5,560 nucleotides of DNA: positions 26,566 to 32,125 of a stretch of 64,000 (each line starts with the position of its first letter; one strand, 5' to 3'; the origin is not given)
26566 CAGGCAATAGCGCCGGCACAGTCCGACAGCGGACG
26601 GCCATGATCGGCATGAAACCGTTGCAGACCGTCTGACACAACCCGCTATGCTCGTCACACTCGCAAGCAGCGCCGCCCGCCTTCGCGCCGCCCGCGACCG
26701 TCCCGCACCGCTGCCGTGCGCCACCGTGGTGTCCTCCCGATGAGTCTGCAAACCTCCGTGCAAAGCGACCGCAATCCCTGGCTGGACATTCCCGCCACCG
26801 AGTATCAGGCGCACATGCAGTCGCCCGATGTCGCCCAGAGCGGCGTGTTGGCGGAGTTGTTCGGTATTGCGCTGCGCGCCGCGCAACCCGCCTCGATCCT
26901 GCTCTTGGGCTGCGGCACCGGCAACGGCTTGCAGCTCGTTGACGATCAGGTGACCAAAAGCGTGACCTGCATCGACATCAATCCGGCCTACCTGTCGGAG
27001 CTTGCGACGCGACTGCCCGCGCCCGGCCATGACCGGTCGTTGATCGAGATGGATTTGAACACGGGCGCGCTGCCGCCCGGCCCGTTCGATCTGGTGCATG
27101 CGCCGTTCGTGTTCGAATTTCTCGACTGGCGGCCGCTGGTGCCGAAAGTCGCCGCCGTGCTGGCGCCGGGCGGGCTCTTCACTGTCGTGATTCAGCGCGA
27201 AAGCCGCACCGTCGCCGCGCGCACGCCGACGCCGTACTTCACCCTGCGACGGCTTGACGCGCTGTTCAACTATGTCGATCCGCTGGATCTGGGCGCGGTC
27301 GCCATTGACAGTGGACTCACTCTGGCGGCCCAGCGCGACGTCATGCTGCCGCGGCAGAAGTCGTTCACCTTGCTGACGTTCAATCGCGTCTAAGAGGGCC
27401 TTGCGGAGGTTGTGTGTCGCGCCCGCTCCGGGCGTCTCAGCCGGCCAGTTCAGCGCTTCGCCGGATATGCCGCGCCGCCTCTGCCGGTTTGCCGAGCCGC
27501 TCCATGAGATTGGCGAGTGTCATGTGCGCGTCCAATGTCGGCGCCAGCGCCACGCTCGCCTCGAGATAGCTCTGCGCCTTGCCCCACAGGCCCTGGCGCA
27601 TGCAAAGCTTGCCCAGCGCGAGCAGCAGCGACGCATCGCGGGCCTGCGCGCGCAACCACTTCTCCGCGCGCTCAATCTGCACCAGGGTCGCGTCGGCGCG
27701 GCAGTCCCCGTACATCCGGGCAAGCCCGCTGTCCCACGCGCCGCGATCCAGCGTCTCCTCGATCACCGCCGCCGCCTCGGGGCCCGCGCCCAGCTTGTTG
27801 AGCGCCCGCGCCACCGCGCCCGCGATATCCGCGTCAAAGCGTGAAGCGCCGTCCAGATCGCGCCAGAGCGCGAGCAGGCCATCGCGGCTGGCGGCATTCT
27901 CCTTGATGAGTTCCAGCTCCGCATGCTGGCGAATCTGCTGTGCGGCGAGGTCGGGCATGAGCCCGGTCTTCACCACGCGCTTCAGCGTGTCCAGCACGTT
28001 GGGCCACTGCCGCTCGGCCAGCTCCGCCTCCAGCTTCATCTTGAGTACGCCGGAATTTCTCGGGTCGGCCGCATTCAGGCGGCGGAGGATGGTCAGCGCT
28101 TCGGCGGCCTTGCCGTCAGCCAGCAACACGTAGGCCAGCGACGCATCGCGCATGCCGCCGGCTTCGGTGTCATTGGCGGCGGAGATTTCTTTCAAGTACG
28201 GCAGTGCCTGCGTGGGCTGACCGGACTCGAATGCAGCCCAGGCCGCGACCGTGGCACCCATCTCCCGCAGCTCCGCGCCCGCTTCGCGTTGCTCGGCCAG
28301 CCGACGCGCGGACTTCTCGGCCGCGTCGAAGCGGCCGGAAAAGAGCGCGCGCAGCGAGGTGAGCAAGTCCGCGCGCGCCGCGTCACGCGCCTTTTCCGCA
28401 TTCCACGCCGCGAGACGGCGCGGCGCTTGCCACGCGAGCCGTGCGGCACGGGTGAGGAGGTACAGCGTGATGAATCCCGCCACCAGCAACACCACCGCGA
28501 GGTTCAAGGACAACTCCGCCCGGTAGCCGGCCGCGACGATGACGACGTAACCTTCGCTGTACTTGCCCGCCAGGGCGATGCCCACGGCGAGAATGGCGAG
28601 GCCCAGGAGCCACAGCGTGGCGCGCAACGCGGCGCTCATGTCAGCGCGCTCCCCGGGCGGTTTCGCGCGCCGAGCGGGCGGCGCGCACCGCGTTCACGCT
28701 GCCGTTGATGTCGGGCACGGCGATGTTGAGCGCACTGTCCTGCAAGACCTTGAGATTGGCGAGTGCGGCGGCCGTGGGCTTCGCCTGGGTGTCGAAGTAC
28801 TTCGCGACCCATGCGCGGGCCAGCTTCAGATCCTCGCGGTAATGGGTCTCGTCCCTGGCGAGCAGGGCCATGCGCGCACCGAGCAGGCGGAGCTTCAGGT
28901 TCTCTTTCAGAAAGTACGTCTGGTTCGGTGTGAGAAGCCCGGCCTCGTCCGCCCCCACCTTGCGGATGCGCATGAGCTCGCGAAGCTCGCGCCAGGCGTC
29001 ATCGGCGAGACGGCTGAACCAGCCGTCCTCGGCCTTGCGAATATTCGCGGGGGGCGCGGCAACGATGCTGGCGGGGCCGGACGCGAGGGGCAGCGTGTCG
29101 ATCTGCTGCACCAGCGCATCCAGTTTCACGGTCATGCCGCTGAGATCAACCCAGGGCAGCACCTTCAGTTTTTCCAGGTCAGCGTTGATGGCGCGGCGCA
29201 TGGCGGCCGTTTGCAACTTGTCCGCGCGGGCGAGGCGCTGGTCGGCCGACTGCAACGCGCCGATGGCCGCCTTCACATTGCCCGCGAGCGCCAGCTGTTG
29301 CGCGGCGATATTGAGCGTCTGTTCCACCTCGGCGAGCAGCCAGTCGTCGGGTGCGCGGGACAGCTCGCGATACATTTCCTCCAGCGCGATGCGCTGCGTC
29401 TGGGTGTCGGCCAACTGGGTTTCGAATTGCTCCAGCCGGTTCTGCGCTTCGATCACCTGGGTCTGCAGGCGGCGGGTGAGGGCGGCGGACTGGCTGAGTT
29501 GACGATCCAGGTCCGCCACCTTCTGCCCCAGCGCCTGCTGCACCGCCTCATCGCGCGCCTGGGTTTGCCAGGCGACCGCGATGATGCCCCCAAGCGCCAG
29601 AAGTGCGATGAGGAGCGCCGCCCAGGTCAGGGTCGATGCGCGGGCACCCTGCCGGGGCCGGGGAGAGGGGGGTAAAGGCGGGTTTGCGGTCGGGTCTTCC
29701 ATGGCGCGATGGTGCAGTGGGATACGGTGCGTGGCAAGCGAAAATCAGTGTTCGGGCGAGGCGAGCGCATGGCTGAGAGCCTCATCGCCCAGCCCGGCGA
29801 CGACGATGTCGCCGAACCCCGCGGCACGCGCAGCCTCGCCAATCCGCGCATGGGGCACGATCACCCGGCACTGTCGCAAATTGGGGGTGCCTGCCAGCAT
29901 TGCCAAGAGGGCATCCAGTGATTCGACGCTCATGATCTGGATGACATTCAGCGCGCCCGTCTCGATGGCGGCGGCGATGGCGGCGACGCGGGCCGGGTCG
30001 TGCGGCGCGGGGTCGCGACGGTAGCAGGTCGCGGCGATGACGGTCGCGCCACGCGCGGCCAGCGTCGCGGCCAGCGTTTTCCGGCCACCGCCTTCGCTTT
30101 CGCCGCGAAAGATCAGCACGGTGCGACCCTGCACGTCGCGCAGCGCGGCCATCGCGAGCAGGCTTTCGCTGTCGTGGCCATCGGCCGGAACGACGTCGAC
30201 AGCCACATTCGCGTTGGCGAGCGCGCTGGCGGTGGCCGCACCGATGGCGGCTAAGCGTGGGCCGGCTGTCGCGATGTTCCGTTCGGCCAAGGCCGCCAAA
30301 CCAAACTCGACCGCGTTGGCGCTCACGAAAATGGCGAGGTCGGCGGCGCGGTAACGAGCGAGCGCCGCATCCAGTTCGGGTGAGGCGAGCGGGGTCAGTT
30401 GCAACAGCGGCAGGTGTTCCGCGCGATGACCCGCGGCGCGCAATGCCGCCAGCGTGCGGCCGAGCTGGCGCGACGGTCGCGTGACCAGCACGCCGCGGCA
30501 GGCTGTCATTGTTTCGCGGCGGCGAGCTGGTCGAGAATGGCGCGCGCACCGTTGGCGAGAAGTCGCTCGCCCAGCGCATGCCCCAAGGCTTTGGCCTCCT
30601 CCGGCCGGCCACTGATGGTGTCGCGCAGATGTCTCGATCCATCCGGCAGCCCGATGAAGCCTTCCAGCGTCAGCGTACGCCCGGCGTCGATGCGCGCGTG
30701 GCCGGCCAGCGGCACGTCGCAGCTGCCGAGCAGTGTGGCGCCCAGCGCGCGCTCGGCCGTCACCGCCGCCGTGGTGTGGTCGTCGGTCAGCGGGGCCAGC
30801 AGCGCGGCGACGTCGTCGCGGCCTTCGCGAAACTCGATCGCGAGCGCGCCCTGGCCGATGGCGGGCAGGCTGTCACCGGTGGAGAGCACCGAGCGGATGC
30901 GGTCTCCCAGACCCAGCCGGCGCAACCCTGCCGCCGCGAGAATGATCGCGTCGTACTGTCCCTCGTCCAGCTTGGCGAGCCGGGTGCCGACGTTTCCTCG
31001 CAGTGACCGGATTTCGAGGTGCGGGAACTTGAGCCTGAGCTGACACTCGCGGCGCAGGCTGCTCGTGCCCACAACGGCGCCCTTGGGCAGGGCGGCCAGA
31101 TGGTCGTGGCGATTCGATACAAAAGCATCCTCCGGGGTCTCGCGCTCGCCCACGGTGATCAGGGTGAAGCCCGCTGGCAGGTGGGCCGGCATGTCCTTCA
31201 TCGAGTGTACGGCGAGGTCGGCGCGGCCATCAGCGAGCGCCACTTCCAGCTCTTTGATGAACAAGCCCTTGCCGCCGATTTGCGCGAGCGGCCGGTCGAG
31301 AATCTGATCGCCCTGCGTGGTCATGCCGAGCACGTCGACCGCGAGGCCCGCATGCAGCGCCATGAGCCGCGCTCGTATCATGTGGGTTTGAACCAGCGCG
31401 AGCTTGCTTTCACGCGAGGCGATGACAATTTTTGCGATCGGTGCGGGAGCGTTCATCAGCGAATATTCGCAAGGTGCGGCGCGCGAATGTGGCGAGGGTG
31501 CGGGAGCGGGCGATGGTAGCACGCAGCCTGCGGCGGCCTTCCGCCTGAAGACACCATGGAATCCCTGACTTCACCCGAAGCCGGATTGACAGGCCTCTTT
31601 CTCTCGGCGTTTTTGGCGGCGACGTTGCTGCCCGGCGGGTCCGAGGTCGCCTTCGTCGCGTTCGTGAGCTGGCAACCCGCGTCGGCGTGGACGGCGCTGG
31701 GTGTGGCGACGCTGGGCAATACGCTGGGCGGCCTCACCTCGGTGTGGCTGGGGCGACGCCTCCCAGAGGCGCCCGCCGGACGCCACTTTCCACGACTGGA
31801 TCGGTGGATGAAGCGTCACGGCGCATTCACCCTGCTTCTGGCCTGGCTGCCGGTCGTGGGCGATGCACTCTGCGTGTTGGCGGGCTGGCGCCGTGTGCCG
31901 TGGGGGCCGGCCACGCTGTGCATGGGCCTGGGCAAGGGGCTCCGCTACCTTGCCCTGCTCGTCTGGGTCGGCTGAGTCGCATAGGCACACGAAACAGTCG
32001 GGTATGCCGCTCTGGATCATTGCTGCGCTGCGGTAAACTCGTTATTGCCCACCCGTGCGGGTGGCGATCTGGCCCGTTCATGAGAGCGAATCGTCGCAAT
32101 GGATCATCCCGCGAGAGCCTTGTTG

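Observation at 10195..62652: Highly iterated 12-bp palindrome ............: 24 perfect copies in 52 kb of high-GC DNA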

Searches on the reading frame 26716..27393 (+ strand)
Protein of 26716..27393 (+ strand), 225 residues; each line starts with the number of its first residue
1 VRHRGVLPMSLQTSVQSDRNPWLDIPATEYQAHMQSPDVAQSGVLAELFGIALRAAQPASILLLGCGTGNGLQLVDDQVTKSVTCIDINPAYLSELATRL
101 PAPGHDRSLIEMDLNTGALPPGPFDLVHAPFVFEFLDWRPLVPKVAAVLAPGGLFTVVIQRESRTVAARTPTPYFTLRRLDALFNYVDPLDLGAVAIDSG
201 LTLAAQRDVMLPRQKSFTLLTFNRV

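Call 32: search_protein_families(library=pfam, proteins=[window:26716-27393:+], max_evalue=0.001)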
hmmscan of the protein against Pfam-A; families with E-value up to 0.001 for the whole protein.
window:26716-27393:+ (225 aa): 4 families
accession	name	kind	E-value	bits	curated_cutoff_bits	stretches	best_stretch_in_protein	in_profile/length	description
PF13649.12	Methyltransf_25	-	7e-13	49.5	27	1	61-153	1-97/97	Methyltransferase domain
PF08241.18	Methyltransf_11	-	5e-12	46.7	21.2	1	64-156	3-94/95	Methyltransferase domain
PF08242.18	Methyltransf_12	-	1.5e-11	45.3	30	1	64-155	3-98/98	Methyltransferase domain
PF13489.12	Methyltransf_23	-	3.8e-08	33.7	27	1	53-204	18-162/164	Methyltransferase domain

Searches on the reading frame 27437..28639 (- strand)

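Call 32: search_protein_families(library=pfam, proteins=[window:27437-28639:-], max_evalue=0.001)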
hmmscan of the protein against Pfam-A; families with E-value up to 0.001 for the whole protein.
window:27437-28639:- (400 aa): 8 families
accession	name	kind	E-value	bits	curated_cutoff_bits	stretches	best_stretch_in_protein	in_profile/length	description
PF07219.19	HemY_N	-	7.6e-21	74.7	31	1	30-133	1-103/107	HemY protein N-terminus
PF13428.12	TPR_14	-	4e-13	49.1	23.5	0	167-203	6-42/44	Tetratricopeptide repeat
PF07719.23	TPR_2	-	2e-10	40.4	27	0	337-368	2-33/34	Tetratricopeptide repeat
PF14559.12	TPR_19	-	4.8e-06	27.3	25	1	136-196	1-59/68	Tetratricopeptide repeat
PF12895.13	ANAPC3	-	9.3e-06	26.3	27.2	0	325-393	12-80/82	Anaphase-promoting complex, cyclosome, subunit 3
PF13424.12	TPR_12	-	2.2e-05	25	30.1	1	336-398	3-74/77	Tetratricopeptide repeat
PF13176.12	TPR_7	-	4.2e-05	23.7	27.9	0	339-367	2-30/36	Tetratricopeptide repeat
PF13432.12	TPR_16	-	0.00035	21.4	32.7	0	340-396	1-58/65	Tetratricopeptide repeat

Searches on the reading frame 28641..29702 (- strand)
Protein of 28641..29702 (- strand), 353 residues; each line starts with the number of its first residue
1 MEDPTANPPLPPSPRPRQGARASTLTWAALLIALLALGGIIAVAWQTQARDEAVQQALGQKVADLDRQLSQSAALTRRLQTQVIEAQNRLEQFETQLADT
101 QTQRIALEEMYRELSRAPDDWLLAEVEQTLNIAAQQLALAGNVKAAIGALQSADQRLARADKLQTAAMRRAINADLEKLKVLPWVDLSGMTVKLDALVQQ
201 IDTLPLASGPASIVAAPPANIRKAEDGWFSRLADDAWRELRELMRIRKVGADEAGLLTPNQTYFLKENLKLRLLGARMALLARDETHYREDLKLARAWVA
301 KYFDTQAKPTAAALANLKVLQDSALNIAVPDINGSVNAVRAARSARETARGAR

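Call 32: search_protein_families(library=pfam, proteins=[window:28641-29702:-], max_evalue=0.001)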
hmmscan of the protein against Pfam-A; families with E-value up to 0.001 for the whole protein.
window:28641-29702:- (353 aa): 1 family
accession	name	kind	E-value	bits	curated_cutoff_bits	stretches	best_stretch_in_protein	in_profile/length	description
PF04375.19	HemX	-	5.9e-49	167.2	25.9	1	118-344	2-230/236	HemX, putative uroporphyrinogen-III C-methyltransferase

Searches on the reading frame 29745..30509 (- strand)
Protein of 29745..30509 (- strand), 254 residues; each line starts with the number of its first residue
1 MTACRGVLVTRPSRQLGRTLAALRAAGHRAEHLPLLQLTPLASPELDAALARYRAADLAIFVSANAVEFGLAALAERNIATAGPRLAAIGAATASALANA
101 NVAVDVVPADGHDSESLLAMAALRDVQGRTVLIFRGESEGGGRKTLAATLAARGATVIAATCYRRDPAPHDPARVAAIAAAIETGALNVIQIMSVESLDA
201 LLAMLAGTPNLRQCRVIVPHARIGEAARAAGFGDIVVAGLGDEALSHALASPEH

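Call 32: search_protein_families(library=pfam, proteins=[window:29745-30509:-], max_evalue=0.001)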
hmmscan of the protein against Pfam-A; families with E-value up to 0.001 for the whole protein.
window:29745-30509:- (254 aa): 1 family
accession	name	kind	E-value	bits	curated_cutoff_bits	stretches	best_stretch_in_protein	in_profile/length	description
PF02602.20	HEM4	-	1.1e-33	116.7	27.5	1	21-238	5-221/231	Uroporphyrinogen-III synthase HemD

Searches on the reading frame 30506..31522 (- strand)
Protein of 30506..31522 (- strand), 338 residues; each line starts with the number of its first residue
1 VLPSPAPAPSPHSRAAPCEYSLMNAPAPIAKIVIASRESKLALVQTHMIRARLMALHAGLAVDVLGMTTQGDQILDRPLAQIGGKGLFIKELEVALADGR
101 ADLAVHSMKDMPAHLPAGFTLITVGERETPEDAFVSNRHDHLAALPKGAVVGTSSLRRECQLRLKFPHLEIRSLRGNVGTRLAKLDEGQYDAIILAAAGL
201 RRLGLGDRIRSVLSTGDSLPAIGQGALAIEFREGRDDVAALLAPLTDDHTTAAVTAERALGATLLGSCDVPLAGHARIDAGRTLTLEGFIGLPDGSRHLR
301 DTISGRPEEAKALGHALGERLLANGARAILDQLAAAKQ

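Call 32: search_protein_families(library=pfam, proteins=[window:30506-31522:-], max_evalue=0.001)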
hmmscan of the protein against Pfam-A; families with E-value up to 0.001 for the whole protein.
window:30506-31522:- (338 aa): 2 families
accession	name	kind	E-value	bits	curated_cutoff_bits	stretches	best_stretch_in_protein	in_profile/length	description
PF01379.25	Porphobil_deam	-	6.8e-82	274.4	22.1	1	32-238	1-205/207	Porphobilinogen deaminase, dipyromethane cofactor binding domain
PF03900.20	Porphobil_deamC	-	2.7e-14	53.7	26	1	252-322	2-73/74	Porphobilinogen deaminase, C-terminal domain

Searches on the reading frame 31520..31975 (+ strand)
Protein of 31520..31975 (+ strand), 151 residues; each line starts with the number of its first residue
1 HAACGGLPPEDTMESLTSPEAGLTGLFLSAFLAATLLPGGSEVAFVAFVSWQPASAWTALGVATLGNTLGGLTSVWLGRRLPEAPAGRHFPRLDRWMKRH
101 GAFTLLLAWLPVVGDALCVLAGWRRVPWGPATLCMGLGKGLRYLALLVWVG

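Call 32: search_protein_families(library=pfam, proteins=[window:31520-31975:+], max_evalue=0.001)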
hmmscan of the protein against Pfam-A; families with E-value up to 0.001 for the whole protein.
window:31520-31975:+ (151 aa): 1 family
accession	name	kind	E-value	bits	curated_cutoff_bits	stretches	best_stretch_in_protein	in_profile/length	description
PF09335.16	VTT_dom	-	2.3e-07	31.8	33.9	1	48-147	12-118/123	VTT domain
